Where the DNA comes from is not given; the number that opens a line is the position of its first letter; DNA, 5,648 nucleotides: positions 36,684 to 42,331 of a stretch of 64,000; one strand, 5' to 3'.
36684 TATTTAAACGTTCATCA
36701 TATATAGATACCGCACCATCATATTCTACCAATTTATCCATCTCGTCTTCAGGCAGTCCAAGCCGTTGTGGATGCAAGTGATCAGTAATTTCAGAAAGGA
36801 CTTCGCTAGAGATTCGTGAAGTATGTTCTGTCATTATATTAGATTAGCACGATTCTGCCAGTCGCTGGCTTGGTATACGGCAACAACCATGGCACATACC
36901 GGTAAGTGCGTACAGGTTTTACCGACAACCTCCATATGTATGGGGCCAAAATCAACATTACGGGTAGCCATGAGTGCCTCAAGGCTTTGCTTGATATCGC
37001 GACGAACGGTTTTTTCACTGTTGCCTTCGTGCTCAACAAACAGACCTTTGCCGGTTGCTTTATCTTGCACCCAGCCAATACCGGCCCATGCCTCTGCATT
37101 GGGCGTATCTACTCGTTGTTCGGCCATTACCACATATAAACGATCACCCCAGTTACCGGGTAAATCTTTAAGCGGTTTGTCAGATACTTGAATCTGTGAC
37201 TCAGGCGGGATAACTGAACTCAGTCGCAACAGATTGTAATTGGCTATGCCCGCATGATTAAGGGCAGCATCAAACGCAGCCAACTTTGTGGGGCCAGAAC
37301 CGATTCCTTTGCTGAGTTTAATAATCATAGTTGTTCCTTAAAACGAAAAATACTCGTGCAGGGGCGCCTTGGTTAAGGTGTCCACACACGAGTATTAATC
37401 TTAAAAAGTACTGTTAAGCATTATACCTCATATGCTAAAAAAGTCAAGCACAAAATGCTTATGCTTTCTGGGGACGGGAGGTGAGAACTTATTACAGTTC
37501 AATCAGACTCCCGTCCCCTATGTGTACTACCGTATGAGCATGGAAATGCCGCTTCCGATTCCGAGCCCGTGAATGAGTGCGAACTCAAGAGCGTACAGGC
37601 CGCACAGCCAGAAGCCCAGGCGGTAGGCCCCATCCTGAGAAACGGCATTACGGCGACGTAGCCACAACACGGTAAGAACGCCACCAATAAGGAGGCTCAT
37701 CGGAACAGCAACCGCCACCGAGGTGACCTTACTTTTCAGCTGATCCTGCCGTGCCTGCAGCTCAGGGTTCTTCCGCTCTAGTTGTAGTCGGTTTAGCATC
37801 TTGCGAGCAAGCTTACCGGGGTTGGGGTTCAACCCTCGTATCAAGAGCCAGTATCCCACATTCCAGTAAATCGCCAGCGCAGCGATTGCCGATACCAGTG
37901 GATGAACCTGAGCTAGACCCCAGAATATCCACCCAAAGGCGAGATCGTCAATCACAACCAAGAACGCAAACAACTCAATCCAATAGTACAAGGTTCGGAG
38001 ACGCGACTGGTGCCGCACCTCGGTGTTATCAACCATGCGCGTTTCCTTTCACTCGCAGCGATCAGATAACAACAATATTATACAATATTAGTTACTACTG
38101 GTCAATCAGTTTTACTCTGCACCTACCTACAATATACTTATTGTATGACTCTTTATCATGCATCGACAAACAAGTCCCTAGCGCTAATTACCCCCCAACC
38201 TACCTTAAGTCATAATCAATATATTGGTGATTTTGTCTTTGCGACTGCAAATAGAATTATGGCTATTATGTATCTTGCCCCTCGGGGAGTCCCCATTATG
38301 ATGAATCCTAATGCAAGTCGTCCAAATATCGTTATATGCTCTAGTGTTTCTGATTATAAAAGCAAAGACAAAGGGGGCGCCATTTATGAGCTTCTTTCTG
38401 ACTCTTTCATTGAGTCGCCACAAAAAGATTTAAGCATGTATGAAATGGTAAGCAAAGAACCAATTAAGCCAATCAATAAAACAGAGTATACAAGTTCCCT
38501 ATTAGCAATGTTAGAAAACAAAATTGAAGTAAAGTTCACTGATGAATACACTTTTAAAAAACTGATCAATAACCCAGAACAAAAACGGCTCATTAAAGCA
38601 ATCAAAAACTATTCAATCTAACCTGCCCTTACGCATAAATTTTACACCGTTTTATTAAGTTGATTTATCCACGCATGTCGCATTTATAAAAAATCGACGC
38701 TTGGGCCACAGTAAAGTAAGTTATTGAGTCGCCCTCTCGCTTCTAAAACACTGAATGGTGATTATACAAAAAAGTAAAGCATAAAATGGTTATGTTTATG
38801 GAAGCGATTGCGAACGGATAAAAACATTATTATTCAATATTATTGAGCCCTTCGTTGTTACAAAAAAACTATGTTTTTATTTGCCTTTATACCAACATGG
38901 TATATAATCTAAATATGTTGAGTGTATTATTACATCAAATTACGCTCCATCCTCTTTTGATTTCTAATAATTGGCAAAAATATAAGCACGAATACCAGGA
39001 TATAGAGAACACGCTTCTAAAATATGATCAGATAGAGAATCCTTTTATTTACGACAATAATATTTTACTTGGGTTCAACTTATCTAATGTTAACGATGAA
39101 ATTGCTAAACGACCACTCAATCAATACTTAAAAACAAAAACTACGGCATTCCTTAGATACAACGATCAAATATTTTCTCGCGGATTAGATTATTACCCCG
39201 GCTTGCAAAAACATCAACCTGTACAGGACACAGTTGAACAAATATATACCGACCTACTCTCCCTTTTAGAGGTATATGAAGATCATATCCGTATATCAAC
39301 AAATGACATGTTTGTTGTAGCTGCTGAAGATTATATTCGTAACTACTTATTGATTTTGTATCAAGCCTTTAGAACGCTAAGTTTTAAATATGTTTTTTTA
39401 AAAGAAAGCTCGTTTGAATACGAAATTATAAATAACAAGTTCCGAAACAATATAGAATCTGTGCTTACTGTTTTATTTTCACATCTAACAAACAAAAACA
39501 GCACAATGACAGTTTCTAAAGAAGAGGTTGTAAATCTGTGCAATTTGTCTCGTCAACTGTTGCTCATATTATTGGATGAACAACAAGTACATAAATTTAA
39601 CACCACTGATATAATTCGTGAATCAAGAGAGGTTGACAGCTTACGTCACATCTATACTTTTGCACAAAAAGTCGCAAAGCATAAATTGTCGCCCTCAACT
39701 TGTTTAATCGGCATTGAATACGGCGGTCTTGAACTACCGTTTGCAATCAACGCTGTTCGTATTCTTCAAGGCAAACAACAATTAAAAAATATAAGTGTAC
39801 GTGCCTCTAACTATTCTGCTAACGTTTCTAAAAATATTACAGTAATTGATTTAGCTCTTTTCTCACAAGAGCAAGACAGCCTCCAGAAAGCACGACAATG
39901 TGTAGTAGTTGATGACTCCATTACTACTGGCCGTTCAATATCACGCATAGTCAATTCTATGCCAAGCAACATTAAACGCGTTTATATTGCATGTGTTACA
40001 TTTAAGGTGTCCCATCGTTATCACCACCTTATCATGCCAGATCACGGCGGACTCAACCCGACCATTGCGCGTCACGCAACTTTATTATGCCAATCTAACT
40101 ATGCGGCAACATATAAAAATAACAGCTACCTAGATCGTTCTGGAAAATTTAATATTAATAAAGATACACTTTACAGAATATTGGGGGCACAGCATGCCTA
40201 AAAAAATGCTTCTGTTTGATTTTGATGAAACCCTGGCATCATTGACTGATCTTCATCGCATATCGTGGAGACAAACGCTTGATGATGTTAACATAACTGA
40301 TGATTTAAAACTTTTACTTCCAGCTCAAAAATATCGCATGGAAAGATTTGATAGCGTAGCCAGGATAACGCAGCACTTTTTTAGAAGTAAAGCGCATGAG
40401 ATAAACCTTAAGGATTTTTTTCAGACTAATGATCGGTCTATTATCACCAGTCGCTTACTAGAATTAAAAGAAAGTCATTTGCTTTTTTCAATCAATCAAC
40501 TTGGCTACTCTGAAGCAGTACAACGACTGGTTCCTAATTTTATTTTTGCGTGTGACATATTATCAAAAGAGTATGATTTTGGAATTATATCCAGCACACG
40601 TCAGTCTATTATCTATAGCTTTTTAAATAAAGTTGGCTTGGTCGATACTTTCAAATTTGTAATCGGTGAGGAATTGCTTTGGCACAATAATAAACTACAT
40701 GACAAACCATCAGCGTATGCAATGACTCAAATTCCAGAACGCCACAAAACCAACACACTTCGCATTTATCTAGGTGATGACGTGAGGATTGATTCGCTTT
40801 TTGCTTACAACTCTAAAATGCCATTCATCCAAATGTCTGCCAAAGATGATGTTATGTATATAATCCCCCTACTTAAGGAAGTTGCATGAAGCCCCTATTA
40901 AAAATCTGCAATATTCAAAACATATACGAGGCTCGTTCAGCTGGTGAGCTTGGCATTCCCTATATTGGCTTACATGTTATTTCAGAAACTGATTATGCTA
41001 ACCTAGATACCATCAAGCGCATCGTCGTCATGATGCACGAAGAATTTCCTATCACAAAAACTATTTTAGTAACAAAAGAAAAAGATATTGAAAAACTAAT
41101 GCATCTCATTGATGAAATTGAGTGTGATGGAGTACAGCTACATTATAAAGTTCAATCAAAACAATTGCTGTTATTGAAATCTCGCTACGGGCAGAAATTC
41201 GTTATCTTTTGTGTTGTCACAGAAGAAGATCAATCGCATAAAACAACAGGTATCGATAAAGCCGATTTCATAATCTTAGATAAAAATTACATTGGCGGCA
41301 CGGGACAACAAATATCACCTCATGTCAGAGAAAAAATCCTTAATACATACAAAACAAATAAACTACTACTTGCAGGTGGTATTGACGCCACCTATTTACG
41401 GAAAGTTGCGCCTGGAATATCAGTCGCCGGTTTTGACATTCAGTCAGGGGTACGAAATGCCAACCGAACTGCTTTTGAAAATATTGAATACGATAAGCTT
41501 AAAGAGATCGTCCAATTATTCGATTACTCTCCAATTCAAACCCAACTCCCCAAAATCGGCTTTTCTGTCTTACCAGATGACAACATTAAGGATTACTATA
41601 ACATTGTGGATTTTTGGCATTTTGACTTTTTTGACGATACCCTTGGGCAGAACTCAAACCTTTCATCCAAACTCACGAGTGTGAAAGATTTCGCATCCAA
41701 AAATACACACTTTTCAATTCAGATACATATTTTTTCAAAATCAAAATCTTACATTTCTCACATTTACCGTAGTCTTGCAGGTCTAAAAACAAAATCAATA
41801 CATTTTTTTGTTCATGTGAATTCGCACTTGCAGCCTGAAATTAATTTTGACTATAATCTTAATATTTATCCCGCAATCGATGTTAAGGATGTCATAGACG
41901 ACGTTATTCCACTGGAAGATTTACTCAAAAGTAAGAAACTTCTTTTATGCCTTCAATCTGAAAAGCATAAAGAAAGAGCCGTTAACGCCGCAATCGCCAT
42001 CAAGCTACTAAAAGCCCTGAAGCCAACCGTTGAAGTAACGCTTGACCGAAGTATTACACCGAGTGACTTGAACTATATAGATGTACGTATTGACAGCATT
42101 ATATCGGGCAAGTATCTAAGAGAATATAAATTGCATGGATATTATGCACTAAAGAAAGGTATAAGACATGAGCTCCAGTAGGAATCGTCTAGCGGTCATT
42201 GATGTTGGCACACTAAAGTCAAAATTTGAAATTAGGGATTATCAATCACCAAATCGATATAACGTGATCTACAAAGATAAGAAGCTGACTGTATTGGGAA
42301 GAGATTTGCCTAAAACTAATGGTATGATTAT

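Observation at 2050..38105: Shared architecture of the GC-rich cassettes (native-type promoter/RBS -> foreign-composition CDS -> hairpin)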

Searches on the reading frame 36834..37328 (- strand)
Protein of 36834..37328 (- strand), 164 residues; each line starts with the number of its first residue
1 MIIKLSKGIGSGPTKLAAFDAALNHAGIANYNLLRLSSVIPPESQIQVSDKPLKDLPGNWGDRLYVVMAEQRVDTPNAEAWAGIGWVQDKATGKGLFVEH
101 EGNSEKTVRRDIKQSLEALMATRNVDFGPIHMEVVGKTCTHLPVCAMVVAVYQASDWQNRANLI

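Call 106: search_protein_families(library=pfam, proteins=[window:36834-37328:-], max_evalue=0.001)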
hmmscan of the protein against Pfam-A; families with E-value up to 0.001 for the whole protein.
window:36834-37328:- (164 aa): 1 family
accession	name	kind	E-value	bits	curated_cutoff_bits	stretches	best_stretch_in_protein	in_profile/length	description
PF01862.21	PvlArgDC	-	9.5e-28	97.6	22.7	1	5-126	7-133/161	Pyruvoyl-dependent arginine decarboxylase (PvlArgDC)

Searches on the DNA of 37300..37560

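Call 102: search_rna_families(source=window, start=37300, end=37560, threshold=evalue, max_evalue=5)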
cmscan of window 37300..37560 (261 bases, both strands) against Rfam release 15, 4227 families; matches with E-value up to 5: 0.
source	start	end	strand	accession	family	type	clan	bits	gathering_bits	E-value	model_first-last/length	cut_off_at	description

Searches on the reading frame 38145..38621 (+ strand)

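Call 106: search_protein_families(library=pfam, proteins=[window:38145-38621:+], max_evalue=0.001)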
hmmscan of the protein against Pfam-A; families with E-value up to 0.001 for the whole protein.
window:38145-38621:+ (158 aa): 1 family
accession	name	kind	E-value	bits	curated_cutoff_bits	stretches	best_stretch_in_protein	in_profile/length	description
PF21820.2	DUF6886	-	1.3e-06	28.6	27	0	81-134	91-141/164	Family of unknown function (DUF6886)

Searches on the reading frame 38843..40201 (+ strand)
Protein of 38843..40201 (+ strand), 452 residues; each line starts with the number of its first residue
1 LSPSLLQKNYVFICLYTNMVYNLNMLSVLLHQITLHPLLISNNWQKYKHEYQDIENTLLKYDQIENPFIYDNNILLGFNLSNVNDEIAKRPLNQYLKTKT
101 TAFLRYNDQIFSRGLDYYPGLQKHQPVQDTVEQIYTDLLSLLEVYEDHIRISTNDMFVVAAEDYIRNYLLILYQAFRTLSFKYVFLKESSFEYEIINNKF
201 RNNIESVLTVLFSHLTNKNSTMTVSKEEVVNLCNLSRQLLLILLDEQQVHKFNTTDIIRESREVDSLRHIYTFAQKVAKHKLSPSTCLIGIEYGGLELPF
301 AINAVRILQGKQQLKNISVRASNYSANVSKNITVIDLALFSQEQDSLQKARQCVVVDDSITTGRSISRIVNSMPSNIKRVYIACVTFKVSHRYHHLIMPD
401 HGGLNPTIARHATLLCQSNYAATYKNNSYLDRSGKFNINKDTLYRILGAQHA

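Call 106: search_protein_families(library=pfam, proteins=[window:38843-40201:+], max_evalue=0.001)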
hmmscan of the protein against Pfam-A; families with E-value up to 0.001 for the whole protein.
window:38843-40201:+ (452 aa): 2 families
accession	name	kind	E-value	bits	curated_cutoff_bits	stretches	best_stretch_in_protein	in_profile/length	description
PF00156.33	Pribosyltran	-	0.00017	21.4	26.3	1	285-391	30-129/158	Phosphoribosyl transferase domain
PF15609.12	PRTase_2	-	0.00018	21.5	28.8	1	339-385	108-154/188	Phosphoribosyl transferase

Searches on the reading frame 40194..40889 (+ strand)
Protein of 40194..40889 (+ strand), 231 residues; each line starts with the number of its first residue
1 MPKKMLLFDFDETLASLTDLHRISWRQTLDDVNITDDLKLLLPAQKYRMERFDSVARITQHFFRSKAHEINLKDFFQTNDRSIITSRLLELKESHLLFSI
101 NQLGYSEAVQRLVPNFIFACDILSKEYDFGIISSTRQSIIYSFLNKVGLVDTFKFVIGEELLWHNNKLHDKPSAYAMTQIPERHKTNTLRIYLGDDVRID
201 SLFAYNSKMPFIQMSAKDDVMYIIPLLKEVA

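Call 106: search_protein_families(library=pfam, proteins=[window:40194-40889:+], max_evalue=0.001)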
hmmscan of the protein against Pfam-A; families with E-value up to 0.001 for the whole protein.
window:40194-40889:+ (231 aa): 1 family
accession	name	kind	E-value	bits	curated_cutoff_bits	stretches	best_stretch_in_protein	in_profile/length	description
PF13419.12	HAD_2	-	3.5e-09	37.4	23.8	1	6-212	1-176/178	Haloacid dehalogenase-like hydrolase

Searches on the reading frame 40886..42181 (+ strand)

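Call 106: search_protein_families(library=pfam, proteins=[window:40886-42181:+], max_evalue=0.001)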
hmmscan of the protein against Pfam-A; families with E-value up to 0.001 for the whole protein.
window:40886-42181:+ (431 aa): 1 family
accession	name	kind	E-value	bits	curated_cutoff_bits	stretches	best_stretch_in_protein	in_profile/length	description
PF00697.28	PRAI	-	1.2e-12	48.4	22.7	1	6-189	2-176/193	N-(5'phosphoribosyl)anthranilate (PRA) isomerase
